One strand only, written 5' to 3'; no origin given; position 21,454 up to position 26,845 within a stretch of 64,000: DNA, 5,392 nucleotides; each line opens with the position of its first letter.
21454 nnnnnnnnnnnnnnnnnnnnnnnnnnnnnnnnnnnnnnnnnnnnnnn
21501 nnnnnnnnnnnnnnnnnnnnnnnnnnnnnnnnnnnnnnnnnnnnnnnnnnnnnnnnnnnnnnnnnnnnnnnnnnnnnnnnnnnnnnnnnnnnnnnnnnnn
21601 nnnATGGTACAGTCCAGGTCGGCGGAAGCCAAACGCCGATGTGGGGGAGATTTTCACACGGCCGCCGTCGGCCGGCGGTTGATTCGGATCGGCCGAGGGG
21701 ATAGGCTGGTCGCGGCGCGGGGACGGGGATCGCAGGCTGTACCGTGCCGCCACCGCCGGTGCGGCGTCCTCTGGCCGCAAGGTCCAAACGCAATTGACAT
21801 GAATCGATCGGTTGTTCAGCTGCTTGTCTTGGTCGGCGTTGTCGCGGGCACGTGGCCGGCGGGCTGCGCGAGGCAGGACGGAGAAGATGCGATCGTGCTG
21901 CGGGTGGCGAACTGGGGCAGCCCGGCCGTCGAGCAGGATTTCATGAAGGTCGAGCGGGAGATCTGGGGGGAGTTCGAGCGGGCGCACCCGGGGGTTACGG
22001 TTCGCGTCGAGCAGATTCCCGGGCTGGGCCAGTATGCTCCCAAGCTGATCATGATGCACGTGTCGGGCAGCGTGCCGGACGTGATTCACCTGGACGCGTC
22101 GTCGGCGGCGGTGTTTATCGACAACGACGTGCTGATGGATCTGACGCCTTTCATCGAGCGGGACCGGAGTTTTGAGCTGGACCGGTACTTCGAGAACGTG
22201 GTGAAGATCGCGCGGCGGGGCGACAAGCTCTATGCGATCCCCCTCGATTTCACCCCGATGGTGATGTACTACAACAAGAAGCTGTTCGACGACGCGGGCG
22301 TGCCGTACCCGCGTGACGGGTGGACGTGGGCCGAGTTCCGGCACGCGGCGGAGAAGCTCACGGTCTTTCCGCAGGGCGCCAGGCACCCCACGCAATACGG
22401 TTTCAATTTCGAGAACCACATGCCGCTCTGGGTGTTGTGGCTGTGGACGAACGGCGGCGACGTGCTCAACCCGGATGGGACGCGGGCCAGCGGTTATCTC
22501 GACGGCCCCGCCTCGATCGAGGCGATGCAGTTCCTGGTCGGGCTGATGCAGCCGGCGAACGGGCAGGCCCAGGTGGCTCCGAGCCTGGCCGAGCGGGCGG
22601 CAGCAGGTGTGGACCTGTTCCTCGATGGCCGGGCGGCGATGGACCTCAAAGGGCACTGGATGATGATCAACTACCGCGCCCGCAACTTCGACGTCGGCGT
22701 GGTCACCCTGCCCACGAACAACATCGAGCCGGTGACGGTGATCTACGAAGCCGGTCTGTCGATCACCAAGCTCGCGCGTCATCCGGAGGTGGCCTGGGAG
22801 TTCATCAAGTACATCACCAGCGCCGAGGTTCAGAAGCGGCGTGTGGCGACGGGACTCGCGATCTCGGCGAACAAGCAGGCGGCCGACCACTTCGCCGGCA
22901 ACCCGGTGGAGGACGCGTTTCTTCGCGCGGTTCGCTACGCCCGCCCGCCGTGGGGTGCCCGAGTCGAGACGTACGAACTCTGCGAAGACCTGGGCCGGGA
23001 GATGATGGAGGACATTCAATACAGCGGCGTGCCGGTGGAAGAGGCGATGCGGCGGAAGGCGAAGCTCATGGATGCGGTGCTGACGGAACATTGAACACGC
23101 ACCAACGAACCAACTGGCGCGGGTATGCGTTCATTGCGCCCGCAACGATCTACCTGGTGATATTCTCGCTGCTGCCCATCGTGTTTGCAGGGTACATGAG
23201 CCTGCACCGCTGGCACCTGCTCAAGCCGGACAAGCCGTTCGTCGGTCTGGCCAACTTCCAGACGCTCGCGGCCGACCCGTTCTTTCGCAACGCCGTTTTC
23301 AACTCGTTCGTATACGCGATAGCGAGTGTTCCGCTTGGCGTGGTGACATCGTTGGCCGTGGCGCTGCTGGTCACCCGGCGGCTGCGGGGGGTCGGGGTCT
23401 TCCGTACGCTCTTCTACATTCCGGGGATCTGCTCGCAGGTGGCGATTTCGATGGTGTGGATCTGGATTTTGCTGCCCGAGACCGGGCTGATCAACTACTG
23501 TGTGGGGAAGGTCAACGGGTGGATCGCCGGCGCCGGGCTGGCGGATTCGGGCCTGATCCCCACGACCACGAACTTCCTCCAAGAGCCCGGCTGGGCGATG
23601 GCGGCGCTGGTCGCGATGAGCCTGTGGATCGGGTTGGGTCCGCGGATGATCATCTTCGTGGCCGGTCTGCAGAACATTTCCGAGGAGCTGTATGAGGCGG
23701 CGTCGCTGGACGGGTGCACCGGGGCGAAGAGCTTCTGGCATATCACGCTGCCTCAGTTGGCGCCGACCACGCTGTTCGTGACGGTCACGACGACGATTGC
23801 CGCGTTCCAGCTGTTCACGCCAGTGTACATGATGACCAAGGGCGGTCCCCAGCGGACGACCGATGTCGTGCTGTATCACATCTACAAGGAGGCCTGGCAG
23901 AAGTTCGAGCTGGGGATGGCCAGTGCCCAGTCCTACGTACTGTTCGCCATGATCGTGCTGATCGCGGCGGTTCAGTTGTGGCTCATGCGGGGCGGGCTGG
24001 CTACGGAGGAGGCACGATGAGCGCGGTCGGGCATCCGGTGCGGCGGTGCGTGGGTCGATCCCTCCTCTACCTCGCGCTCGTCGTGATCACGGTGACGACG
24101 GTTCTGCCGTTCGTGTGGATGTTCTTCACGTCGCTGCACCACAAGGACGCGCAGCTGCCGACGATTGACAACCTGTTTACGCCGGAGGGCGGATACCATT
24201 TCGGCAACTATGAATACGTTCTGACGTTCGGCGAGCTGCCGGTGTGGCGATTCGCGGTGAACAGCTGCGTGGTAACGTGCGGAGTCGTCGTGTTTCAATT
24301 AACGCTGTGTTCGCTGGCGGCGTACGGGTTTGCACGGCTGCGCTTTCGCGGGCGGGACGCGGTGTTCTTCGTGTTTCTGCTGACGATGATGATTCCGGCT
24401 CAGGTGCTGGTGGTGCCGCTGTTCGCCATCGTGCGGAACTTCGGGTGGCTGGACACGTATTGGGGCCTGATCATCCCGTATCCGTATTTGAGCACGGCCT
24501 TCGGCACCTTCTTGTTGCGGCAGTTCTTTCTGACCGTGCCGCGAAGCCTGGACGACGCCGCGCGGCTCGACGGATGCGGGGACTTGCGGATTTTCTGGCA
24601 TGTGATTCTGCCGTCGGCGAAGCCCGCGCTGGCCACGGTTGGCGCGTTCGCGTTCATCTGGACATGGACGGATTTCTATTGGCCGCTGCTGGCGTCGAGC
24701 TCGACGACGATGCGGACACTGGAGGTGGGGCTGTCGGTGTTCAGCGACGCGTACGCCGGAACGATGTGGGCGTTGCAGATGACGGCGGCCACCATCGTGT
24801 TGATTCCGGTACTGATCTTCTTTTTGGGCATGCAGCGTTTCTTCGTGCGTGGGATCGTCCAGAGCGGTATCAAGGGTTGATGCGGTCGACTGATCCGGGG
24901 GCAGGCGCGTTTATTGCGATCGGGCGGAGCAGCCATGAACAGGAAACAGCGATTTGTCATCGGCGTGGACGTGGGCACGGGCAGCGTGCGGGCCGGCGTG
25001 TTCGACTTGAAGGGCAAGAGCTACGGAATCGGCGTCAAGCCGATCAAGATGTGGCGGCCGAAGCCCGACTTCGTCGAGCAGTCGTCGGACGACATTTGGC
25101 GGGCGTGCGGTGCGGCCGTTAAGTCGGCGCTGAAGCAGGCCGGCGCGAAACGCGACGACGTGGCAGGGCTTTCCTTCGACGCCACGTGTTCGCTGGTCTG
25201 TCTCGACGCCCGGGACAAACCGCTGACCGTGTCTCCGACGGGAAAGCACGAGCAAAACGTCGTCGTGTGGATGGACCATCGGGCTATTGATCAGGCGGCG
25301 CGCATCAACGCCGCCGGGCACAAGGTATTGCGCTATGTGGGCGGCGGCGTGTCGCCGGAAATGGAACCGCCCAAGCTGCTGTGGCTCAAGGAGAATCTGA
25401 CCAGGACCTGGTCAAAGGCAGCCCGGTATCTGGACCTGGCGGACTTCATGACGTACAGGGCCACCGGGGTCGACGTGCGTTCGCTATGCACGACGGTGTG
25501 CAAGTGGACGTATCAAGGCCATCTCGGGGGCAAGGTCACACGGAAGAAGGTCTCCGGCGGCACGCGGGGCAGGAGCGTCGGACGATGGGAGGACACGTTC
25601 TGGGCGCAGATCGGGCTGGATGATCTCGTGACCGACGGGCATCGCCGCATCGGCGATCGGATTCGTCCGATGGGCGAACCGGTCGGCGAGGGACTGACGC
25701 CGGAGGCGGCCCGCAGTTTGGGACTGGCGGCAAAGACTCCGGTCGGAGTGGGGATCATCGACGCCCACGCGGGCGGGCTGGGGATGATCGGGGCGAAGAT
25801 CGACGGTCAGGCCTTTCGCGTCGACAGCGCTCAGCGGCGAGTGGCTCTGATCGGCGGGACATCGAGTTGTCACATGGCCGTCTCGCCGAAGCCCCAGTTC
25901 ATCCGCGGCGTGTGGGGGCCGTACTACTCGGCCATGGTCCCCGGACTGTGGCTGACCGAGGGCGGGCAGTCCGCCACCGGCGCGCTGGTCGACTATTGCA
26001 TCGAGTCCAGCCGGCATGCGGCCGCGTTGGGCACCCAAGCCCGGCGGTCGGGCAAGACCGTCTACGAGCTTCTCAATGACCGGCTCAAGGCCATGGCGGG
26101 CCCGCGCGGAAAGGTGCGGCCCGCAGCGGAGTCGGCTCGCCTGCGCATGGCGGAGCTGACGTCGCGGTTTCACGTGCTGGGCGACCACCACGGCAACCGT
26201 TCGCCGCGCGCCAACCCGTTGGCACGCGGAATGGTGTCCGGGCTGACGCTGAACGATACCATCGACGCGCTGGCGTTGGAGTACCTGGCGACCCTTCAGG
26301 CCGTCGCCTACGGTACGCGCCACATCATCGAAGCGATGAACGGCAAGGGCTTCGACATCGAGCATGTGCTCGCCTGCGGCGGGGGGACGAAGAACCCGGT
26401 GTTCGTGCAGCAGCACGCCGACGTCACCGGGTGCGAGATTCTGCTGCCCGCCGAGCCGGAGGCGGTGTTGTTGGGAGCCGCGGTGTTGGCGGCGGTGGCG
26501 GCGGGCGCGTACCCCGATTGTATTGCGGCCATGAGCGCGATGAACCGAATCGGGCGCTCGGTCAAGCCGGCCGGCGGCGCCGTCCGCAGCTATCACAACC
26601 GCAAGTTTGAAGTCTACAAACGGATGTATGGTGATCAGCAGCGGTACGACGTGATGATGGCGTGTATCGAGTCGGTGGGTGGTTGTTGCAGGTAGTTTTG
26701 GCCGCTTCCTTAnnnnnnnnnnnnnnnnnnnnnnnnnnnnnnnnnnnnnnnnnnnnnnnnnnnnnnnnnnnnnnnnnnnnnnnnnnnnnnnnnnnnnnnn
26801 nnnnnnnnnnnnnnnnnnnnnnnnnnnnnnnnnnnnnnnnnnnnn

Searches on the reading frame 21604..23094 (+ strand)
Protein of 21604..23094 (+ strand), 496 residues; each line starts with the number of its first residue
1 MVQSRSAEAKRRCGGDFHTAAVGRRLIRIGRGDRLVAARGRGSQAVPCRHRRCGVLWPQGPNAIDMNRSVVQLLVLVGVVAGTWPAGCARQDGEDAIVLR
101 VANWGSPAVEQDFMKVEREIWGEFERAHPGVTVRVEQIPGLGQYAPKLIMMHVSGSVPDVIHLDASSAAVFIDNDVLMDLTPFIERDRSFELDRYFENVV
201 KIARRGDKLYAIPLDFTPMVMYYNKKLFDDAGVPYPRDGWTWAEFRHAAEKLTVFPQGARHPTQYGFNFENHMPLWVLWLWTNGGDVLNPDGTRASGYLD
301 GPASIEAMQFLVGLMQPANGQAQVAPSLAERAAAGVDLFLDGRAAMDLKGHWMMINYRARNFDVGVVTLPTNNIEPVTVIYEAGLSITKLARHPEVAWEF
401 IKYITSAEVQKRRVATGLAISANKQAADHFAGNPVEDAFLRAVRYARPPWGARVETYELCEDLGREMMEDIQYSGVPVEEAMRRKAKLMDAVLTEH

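Call 65: search_protein_families(library=pfam, proteins=[window:21604-23094:+], max_evalue=0.00001)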
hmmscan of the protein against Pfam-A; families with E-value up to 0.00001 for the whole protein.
window:21604-23094:+ (496 aa): 2 families
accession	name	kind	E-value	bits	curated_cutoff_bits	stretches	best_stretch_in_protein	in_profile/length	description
PF01547.30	SBP_bac_1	-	1.1e-37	131.1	26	1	115-411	8-307/307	Bacterial extracellular solute-binding protein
PF13416.11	SBP_bac_8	-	7.6e-33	114.9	27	1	123-428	5-267/279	Bacterial extracellular solute-binding protein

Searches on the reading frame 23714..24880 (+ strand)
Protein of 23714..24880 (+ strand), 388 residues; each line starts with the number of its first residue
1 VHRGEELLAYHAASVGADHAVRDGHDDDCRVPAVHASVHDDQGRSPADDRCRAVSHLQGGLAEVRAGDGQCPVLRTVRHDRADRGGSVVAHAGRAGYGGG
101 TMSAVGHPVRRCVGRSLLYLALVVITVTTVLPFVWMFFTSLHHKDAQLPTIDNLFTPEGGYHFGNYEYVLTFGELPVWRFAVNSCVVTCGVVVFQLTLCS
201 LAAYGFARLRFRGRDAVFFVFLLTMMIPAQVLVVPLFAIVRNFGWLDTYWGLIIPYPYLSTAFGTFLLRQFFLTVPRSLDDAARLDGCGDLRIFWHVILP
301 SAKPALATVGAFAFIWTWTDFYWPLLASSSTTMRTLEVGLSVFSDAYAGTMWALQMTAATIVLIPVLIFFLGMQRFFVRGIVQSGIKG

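Call 65: search_protein_families(library=pfam, proteins=[window:23714-24880:+], max_evalue=0.00001)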
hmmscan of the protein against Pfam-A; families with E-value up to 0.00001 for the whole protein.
window:23714-24880:+ (388 aa): 1 family
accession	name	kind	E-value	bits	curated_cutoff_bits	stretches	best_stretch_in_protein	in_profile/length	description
PF00528.27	BPD_transp_1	-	2.8e-21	76.5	26.4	1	201-381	7-182/184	Binding-protein-dependent transport system inner membrane component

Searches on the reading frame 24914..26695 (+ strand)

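Call 65: search_protein_families(library=pfam, proteins=[window:24914-26695:+], max_evalue=0.00001)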
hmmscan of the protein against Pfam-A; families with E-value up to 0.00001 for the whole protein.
window:24914-26695:+ (593 aa): 2 families
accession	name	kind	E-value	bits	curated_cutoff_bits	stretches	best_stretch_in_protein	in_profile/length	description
PF02782.22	FGGY_C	-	4.5e-49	167.4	27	1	311-530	2-198/198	FGGY family of carbohydrate kinases, C-terminal domain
PF00370.27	FGGY_N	-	1.6e-22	80.7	28.8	1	15-186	2-167/245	FGGY family of carbohydrate kinases, N-terminal domain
